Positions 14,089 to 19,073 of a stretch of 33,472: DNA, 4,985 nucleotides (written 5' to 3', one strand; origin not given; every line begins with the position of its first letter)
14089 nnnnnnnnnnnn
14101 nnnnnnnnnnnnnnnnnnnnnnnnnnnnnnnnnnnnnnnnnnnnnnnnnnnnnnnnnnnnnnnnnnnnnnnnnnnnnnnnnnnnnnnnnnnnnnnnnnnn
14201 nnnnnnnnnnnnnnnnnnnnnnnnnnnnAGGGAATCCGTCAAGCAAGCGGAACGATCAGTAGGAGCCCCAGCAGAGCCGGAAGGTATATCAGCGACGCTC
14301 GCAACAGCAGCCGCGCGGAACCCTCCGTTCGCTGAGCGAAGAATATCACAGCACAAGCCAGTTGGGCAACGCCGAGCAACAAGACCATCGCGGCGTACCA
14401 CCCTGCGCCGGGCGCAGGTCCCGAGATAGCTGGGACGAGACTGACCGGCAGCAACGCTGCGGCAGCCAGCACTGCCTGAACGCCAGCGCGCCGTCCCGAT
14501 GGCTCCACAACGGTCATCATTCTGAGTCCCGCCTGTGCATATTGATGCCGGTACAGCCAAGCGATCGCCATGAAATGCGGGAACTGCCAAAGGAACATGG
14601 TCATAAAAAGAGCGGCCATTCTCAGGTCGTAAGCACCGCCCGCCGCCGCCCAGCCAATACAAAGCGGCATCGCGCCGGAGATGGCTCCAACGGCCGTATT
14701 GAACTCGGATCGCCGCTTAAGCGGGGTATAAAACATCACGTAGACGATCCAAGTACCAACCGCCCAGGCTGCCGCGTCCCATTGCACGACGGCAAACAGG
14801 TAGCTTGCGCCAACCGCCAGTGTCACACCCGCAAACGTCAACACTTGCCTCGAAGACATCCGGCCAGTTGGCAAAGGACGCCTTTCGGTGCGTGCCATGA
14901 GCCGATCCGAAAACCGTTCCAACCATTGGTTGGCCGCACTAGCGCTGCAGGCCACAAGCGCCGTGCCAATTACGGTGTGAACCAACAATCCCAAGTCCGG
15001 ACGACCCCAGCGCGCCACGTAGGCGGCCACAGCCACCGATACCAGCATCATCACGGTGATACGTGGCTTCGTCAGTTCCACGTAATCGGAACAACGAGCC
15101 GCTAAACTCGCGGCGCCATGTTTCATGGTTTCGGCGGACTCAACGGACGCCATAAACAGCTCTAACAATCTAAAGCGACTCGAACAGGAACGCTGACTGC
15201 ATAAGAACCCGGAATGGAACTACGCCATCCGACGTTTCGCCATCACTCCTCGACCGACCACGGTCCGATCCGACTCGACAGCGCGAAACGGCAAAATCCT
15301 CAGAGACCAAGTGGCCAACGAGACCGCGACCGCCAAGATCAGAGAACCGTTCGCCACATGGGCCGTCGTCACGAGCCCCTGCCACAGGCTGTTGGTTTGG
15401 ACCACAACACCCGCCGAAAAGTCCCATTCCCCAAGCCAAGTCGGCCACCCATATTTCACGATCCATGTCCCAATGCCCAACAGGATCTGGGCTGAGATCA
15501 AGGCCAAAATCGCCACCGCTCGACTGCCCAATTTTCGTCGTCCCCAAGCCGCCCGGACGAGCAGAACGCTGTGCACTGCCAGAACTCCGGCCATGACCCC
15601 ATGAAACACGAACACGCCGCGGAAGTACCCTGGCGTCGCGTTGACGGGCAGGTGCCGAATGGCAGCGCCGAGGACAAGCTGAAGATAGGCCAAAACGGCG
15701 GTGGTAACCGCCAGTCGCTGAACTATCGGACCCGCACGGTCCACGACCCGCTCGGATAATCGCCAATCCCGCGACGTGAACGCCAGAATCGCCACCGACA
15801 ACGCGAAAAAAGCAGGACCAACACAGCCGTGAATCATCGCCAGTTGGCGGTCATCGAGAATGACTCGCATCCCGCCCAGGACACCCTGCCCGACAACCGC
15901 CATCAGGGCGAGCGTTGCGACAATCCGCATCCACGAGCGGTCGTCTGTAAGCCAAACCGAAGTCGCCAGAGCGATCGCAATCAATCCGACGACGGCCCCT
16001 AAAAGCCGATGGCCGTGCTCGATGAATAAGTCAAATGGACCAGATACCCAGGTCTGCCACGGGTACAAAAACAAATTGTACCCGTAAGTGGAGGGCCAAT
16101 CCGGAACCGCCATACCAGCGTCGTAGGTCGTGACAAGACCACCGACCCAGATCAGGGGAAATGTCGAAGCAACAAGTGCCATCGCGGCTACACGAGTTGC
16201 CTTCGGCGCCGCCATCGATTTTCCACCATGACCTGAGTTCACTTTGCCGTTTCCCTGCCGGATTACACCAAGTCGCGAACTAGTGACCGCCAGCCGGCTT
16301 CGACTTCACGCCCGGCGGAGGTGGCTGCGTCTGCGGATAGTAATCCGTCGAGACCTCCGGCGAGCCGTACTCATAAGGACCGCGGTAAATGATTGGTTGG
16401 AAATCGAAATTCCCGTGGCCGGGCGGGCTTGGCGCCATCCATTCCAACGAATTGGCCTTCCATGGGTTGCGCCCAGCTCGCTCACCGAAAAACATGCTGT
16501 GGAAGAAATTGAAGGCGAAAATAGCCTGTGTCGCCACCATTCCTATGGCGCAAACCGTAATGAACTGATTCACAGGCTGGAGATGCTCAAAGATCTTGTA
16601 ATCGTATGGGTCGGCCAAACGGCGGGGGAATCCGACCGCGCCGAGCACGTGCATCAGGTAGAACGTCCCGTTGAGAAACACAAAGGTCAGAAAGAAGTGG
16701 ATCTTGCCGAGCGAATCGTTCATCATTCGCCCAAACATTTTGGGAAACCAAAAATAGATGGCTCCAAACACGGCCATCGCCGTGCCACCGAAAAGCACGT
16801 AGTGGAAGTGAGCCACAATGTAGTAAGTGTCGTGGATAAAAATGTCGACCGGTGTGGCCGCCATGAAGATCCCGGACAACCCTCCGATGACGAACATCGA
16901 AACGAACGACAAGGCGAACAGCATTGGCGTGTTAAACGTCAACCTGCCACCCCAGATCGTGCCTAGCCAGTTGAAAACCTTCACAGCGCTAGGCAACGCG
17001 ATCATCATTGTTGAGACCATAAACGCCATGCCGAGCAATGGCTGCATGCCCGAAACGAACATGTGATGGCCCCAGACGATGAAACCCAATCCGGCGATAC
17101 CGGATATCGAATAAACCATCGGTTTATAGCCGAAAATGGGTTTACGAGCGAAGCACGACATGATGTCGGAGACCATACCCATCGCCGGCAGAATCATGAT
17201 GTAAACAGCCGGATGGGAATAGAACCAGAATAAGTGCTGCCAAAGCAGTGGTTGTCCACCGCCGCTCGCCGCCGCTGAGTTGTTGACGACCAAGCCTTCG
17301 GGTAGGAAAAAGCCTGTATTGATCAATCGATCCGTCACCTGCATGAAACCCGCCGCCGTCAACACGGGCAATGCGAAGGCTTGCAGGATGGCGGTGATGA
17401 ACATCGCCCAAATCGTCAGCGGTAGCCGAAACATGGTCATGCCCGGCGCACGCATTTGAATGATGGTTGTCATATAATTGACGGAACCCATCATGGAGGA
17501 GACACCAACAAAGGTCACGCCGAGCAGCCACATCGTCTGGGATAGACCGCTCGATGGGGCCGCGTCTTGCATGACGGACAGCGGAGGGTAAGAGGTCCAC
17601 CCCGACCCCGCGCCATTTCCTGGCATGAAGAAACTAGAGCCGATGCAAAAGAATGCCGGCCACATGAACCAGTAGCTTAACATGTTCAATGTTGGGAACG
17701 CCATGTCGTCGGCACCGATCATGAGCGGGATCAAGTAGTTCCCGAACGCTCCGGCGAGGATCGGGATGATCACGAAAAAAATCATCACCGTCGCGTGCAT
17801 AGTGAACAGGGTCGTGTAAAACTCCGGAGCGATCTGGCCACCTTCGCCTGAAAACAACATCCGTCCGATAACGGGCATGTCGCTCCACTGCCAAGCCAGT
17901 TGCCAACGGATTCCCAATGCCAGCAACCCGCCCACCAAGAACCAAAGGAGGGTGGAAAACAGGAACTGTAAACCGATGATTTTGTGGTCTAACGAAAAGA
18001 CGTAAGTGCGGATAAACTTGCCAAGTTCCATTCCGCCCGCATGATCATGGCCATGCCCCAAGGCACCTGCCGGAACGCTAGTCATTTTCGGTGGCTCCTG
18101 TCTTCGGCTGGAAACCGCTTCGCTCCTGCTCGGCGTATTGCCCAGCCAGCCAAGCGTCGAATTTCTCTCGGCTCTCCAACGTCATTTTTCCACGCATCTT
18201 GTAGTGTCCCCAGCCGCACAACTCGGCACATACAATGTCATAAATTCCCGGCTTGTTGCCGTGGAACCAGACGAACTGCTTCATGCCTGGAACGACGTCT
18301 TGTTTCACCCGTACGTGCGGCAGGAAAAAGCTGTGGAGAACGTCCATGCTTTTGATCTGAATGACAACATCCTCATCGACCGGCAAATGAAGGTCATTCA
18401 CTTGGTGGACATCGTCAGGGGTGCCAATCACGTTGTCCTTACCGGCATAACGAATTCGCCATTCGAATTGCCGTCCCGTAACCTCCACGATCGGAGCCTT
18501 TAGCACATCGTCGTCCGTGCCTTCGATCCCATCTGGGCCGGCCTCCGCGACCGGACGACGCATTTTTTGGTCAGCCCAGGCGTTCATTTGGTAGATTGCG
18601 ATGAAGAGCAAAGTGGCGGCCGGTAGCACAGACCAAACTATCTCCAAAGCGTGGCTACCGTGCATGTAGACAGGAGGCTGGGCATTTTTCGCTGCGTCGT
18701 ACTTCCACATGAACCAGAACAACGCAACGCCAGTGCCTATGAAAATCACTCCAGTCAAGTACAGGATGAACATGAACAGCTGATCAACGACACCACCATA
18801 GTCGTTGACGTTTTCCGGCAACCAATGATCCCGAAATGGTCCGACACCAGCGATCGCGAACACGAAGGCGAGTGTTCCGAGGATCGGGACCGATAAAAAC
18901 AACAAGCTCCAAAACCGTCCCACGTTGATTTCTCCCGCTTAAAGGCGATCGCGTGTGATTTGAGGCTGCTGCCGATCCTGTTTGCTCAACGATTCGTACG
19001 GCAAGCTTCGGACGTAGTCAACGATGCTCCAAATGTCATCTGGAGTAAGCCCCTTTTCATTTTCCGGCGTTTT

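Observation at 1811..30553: A 22-gene, 28.7-kb unidirectional array encodes a complete quinol-to-oxygen chain plus cofactor biogenesis, then continues into DUF1553/DUF1501 and a copper-monooxygenase-like gene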

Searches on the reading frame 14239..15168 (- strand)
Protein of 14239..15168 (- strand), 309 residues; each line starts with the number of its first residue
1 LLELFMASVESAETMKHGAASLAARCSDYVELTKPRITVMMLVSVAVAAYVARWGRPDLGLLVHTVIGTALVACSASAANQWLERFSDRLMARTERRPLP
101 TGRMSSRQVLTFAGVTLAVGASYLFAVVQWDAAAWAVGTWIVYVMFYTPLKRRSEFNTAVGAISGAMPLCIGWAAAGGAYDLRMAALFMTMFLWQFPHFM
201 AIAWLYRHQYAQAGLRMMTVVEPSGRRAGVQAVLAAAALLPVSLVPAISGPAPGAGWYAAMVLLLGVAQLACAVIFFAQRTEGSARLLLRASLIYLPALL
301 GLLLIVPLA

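Call 5: search_protein_families(library=pfam, proteins=[window:14239-15168:-], max_evalue=0.01)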
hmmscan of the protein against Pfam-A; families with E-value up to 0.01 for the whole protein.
window:14239-15168:- (309 aa): 2 families
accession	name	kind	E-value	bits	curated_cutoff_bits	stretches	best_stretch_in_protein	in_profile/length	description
PF01040.23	UbiA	-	2.5e-47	161.7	34.2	1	42-288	2-243/250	UbiA prenyltransferase family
PF04956.18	TrbC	-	0.0051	17.4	27.9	1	30-80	46-96/98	TrbC/VIRB2 pilin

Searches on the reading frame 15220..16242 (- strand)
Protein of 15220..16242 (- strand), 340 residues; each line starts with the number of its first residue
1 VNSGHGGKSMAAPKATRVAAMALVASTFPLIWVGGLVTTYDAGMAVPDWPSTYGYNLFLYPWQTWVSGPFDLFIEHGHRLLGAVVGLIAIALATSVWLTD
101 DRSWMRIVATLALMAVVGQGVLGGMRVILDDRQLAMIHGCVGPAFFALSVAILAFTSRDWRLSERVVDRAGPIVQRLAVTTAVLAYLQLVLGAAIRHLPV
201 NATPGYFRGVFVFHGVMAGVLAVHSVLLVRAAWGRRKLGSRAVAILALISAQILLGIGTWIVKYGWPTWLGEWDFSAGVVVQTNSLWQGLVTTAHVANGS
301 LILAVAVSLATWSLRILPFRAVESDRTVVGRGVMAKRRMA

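Call 5: search_protein_families(library=pfam, proteins=[window:15220-16242:-], max_evalue=0.01)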
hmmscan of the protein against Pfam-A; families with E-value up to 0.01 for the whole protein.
window:15220-16242:- (340 aa): 1 family
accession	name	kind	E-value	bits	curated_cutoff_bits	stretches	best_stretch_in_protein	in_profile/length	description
PF02628.20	COX15-CtaA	-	1.2e-14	54.5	29.9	1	20-198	4-207/322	Cytochrome oxidase assembly protein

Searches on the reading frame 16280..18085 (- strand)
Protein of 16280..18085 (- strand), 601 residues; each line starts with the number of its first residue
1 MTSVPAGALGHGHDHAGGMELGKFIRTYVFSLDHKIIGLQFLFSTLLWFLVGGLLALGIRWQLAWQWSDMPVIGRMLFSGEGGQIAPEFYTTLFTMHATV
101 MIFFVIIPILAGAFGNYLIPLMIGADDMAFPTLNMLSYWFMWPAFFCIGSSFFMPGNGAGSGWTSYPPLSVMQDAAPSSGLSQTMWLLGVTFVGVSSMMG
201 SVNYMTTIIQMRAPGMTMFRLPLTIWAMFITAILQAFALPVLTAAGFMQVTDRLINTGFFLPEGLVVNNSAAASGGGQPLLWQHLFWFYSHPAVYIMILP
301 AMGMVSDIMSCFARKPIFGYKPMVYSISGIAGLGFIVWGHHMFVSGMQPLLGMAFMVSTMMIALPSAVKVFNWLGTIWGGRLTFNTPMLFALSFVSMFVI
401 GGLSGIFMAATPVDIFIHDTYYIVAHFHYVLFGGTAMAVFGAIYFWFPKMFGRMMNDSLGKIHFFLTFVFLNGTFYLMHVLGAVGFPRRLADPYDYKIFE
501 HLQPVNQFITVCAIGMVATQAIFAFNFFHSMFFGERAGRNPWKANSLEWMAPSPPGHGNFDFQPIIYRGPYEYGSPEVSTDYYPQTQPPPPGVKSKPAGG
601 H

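Call 5: search_protein_families(library=pfam, proteins=[window:16280-18085:-], max_evalue=0.01)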
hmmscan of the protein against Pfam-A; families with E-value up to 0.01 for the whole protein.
window:16280-18085:- (601 aa): 1 family
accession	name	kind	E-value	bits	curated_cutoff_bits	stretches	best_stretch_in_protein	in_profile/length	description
PF00115.25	COX1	-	9.3e-150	499.7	34.8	1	37-513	2-434/436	Cytochrome C and Quinol oxidase polypeptide I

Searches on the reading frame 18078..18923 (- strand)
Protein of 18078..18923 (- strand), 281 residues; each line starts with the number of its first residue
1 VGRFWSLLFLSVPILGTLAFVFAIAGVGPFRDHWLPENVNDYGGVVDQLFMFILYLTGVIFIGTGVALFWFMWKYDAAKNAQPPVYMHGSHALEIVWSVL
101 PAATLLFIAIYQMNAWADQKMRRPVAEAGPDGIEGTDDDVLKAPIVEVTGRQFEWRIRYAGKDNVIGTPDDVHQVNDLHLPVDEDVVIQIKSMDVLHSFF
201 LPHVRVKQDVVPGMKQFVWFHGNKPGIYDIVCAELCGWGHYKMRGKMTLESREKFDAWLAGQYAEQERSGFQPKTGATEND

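Call 4: search_protein_families(library=pfam, proteins=[window:18078-18923:-], max_evalue=0.01)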
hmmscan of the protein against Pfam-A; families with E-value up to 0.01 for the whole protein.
window:18078-18923:- (281 aa): 3 families
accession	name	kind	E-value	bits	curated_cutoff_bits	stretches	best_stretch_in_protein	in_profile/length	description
PF00116.26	COX2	-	1.3e-13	51.3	22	1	176-243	46-113/120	Cytochrome C oxidase subunit II, periplasmic domain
PF02790.20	COX2_TM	-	3.2e-09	37.3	22.8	1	46-113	19-86/88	Cytochrome C oxidase subunit II, transmembrane domain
PF13473.12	Cupredoxin_1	-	0.0001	22.7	27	1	170-248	29-103/104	Cupredoxin-like domain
